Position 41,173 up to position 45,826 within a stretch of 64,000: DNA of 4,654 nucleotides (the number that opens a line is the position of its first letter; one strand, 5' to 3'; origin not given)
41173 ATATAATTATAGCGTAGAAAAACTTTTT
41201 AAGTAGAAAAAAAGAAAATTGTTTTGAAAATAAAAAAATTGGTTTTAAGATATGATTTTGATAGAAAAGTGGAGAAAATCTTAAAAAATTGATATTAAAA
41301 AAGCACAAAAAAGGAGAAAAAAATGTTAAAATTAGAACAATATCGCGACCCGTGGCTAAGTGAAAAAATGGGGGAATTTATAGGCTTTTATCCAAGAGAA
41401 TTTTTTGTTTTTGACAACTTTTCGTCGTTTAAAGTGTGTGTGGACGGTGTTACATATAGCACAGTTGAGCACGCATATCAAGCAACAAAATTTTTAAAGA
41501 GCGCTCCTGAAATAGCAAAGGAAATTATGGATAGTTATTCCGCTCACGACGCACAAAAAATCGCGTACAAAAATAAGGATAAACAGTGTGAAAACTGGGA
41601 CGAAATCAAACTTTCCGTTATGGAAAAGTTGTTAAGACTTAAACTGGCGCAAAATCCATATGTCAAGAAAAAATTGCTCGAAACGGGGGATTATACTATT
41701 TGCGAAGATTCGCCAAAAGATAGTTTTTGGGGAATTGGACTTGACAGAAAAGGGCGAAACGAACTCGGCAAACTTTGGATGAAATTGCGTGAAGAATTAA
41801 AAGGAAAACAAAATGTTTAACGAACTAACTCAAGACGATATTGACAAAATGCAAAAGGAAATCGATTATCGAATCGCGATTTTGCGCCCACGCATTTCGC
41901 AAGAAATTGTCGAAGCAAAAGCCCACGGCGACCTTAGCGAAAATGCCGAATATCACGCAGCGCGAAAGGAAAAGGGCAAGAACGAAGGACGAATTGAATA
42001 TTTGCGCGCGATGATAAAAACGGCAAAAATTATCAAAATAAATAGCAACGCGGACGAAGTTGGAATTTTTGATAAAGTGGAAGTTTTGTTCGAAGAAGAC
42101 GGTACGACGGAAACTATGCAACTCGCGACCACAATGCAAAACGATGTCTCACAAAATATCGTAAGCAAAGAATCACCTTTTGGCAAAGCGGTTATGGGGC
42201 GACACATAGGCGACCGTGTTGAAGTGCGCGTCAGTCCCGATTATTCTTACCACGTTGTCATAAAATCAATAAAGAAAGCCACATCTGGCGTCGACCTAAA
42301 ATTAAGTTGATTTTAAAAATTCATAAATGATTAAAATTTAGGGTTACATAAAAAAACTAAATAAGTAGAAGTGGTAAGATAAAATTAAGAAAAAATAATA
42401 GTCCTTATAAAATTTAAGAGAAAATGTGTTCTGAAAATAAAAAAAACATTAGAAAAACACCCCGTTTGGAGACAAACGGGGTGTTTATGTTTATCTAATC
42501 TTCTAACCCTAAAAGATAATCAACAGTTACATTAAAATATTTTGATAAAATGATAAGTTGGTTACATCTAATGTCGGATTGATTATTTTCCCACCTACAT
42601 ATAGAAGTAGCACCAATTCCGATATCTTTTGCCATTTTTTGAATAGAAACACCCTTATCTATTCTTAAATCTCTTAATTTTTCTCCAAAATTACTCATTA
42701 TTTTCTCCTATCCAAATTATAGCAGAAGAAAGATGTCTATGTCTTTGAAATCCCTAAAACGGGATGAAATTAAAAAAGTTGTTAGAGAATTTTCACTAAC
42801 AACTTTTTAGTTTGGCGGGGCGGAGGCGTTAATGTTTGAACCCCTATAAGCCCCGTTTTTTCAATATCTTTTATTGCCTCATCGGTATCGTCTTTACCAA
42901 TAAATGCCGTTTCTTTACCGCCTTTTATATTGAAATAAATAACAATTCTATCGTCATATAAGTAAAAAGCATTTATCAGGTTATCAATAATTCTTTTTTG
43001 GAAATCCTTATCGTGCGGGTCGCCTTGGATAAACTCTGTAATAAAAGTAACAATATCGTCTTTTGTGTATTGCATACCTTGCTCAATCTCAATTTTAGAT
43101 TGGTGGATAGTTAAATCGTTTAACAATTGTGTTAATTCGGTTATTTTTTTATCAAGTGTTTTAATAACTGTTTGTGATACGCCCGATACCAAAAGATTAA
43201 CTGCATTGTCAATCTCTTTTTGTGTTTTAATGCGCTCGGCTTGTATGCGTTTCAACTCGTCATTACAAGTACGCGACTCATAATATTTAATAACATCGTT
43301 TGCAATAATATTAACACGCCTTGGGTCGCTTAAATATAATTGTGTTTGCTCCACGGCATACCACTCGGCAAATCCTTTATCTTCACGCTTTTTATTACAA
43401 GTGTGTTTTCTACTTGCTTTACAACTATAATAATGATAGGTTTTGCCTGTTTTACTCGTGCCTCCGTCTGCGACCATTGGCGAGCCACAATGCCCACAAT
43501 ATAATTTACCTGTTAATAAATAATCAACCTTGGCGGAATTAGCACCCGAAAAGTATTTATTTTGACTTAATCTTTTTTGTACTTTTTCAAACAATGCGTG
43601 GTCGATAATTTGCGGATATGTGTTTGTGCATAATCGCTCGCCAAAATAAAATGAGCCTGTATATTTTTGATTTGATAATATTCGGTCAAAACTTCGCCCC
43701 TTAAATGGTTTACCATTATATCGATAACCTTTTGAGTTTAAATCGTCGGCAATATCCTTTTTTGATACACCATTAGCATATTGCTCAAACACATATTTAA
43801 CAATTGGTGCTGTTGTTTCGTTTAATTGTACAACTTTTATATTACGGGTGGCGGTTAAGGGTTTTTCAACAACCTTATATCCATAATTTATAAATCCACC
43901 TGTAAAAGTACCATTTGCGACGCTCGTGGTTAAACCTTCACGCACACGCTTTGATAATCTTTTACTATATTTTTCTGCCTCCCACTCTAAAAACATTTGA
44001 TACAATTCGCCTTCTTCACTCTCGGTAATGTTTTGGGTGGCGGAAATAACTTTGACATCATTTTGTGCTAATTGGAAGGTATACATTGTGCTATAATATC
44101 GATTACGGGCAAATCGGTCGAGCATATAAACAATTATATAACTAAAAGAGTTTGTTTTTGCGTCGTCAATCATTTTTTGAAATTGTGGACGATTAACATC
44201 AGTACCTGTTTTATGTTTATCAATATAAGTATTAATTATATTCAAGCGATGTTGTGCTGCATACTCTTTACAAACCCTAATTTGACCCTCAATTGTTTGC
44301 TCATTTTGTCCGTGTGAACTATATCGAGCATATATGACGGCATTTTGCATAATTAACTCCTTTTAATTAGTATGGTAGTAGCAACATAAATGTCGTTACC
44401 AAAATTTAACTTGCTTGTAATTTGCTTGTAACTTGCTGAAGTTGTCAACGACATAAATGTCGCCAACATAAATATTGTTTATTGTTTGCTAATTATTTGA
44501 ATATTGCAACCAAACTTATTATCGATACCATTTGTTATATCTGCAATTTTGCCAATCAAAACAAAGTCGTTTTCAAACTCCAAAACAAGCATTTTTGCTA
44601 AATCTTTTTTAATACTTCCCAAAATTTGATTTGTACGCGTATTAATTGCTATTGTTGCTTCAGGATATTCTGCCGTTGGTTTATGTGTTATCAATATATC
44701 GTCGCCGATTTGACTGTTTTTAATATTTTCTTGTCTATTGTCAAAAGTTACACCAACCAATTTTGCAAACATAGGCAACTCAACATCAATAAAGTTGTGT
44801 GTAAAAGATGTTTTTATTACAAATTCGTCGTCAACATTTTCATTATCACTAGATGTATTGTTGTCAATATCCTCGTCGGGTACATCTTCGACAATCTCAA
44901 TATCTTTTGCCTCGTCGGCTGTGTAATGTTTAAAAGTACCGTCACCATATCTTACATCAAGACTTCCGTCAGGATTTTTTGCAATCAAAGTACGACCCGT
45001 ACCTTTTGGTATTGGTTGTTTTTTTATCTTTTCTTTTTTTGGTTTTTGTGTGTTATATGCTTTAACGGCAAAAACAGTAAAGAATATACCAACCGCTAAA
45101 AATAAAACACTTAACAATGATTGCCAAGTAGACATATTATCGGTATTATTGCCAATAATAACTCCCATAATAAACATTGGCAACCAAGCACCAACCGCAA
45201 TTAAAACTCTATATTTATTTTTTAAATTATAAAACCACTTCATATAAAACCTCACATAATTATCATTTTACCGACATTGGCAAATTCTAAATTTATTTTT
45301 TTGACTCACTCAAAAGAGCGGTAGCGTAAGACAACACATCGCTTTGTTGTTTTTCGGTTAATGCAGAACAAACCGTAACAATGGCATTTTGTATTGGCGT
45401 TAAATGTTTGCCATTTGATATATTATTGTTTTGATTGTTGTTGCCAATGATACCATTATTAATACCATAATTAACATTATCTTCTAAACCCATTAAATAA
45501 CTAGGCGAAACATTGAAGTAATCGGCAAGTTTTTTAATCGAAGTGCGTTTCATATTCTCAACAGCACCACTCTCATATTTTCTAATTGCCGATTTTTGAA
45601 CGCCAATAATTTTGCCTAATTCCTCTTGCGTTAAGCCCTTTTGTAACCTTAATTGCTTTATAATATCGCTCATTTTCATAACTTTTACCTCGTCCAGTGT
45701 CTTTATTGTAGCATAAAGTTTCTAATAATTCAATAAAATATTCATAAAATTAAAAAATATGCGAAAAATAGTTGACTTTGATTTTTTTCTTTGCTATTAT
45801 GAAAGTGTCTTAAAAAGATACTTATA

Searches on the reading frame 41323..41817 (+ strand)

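Call 23: search_protein_families(library=pfam, proteins=[window:41323-41817:+], max_evalue=0.001)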
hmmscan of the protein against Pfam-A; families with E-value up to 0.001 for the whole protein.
window:41323-41817:+ (165 aa): 1 family
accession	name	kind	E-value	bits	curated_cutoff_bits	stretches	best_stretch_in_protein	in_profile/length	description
PF08719.17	NADAR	-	9.5e-32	110.9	35.1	1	14-160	8-163/163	NADAR domain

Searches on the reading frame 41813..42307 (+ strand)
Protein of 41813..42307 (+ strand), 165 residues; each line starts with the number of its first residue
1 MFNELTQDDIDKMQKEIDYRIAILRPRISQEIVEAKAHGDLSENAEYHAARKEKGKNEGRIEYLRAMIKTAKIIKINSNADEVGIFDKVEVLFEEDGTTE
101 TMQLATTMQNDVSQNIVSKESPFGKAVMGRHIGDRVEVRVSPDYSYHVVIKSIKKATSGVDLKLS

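Call 23: search_protein_families(library=pfam, proteins=[window:41813-42307:+], max_evalue=0.001)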
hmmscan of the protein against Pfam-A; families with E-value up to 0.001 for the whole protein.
window:41813-42307:+ (165 aa): 2 families
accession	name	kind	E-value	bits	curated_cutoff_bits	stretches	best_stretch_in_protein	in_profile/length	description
PF03449.20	GreA_GreB_N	-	1.3e-23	83.4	24.5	1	5-73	3-71/71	Transcription elongation factor, N-terminal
PF01272.25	GreA_GreB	-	2.7e-14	53.3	26.9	1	80-154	3-76/77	Transcription elongation factor, GreA/GreB, C-term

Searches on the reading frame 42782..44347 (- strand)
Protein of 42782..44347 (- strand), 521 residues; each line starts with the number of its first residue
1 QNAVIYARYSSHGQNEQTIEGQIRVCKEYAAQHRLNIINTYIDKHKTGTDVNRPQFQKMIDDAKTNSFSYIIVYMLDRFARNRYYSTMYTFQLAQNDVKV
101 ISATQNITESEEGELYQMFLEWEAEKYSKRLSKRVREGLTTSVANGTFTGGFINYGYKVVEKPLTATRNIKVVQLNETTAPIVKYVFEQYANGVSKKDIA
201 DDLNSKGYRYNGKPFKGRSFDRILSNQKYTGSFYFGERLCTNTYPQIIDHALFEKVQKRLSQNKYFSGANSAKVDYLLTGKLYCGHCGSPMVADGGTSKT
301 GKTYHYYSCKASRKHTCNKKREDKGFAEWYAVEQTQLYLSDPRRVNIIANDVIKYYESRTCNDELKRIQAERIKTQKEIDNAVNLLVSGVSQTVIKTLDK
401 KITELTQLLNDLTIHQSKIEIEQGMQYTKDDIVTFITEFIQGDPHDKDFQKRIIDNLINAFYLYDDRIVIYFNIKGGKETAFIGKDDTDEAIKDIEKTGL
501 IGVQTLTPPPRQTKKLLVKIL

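Call 22: search_protein_families(library=phrogs, proteins=[window:42782-44347:-], max_evalue=0.00001)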
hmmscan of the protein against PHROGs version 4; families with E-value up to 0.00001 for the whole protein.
window:42782-44347:- (521 aa): 3 families
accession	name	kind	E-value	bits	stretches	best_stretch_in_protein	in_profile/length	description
phrog_95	-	integration and excision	3e-95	321.2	1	2-477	89-576/651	integrase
phrog_125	-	DNA, RNA and nucleotide metabolism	1e-25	91.8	1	2-260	21-248/254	DNA invertase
phrog_6620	-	integration and excision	4.3e-10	40.5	1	2-120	57-169/201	transposase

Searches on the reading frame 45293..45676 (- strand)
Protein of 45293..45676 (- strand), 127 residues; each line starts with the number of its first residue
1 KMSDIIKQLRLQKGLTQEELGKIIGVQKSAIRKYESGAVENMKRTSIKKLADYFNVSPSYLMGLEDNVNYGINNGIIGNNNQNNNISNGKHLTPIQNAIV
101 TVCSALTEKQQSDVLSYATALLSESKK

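Call 22: search_protein_families(library=phrogs, proteins=[window:45293-45676:-], max_evalue=0.00001)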
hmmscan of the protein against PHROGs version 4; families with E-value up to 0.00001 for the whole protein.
window:45293-45676:- (127 aa): 13 families
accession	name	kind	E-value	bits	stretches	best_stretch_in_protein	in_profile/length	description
phrog_8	-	transcription regulation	1.1e-21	78.6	1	2-80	77-150/346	transcriptional regulator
phrog_2967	-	transcription regulation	1.5e-18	68.2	1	2-112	11-110/225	transcriptional regulator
phrog_4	-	transcription regulation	1.1e-15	58.6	1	2-82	137-205/400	transcriptional repressor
phrog_3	-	transcription regulation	5.6e-13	50.4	1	2-73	89-157/430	transcriptional repressor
phrog_2439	-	transcription regulation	6.7e-11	42.7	1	3-68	9-73/367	transcriptional regulator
phrog_1994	-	DNA, RNA and nucleotide metabolism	2.1e-09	38.6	1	6-69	4-66/170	DNA binding protein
phrog_5823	-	transcription regulation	6.9e-09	36.3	1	4-66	9-71/404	transcriptional regulator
phrog_34939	-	unknown function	4.6e-07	30.7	1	10-90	18-100/280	-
phrog_4779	-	transcription regulation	1.6e-06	29.5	1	3-59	4-61/98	transcriptional regulator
phrog_1373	-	transcription regulation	1.6e-06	29.2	1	3-54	65-112/166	transcriptional regulator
phrog_2328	-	transcription regulation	3.7e-06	27.8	1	8-67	22-80/128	transcriptional repressor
phrog_32768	-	unknown function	7.4e-06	25.9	1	3-56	11-64/446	-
phrog_147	-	transcription regulation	8.1e-06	27.1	0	2-54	5-59/100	transcriptional regulator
